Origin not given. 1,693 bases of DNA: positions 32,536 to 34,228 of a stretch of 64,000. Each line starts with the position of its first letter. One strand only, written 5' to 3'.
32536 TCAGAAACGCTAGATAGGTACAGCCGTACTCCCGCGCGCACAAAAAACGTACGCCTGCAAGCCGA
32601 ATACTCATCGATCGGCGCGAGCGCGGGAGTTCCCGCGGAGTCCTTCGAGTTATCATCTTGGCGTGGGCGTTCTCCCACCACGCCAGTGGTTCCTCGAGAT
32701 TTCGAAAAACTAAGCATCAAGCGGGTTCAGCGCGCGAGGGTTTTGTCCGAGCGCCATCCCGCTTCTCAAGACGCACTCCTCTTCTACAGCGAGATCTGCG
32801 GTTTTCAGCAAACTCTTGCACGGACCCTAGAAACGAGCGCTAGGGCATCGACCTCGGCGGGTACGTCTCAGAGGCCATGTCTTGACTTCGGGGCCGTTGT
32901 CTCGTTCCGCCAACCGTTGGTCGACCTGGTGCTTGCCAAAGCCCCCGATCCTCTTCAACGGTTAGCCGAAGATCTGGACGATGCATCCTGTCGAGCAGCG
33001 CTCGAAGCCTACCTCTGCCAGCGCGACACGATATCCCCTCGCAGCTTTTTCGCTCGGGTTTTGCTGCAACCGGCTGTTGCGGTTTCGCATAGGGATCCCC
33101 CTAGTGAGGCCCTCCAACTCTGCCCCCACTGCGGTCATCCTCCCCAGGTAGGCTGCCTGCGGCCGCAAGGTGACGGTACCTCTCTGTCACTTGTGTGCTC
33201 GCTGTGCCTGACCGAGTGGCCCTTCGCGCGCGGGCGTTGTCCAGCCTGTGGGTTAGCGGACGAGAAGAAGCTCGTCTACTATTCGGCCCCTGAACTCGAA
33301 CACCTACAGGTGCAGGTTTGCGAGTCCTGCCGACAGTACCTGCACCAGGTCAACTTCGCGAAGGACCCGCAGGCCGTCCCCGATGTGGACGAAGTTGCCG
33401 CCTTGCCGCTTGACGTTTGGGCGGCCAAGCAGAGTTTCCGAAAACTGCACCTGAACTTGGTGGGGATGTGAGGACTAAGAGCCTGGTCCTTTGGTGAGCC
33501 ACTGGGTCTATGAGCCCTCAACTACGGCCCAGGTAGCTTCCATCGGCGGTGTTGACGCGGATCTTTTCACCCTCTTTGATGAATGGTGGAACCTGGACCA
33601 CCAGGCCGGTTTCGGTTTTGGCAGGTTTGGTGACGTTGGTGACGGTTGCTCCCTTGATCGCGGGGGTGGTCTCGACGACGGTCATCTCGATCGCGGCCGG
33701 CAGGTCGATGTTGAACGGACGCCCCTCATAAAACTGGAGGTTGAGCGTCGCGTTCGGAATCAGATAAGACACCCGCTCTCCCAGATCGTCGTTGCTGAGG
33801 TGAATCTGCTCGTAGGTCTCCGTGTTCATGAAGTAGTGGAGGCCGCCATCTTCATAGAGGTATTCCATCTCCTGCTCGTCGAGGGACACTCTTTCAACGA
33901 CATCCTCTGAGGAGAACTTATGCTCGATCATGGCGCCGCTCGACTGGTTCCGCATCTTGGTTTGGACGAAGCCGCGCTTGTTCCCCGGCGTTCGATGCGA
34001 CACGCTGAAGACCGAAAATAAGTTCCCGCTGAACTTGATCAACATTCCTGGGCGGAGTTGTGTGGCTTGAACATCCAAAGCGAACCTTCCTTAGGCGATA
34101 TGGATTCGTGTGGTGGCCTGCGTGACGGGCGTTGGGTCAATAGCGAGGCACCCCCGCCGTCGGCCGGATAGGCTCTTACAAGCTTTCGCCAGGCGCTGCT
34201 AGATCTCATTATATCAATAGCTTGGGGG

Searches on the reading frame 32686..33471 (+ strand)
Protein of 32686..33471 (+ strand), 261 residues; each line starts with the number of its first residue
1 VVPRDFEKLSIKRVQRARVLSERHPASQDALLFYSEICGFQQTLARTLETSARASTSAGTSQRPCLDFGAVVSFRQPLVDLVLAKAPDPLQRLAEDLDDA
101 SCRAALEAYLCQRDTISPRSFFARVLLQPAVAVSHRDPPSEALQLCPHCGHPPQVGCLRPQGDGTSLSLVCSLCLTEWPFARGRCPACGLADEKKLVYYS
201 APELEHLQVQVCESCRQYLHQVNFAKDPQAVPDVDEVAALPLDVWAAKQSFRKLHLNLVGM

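Call 37: search_protein_families(library=pfam, max_evalue=0.01, proteins=[window:32686-33471:+])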
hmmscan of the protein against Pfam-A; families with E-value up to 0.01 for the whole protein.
window:32686-33471:+ (261 aa): 3 families
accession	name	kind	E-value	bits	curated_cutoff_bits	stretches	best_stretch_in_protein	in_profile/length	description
PF24860.1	FdhE_C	-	3e-08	34.2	27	1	185-258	3-80/82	FdhE, C-terminal domain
PF24859.1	FdhE_central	-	1.1e-05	25.9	27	1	145-182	1-39/39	FdhE, central domain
PF04216.18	FdhE_N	-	0.0011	19.7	28.7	1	12-101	15-115/167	FdhE, N-terminal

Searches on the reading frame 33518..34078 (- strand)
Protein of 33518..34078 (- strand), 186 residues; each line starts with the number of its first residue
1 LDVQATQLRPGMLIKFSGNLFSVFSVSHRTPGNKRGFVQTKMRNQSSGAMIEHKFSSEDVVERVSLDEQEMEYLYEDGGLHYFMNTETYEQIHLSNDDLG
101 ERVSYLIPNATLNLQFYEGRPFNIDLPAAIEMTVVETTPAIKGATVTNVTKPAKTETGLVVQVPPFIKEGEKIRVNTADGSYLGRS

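Call 37: search_protein_families(library=pfam, max_evalue=0.01, proteins=[window:33518-34078:-])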
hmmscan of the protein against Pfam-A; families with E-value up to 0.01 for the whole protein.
window:33518-34078:- (186 aa): 3 families
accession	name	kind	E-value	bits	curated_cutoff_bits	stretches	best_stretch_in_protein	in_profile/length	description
PF09285.17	Elong-fact-P_C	-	4.4e-25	87.6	25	1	130-185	1-56/56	Elongation factor P, C-terminal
PF01132.26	EFP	-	8.7e-21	74.1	27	1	70-121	2-53/54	Elongation factor P (EF-P) OB domain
PF08207.18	EFP_N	-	5.7e-15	55.5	23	1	5-60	2-57/58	Elongation factor P (EF-P) KOW-like domain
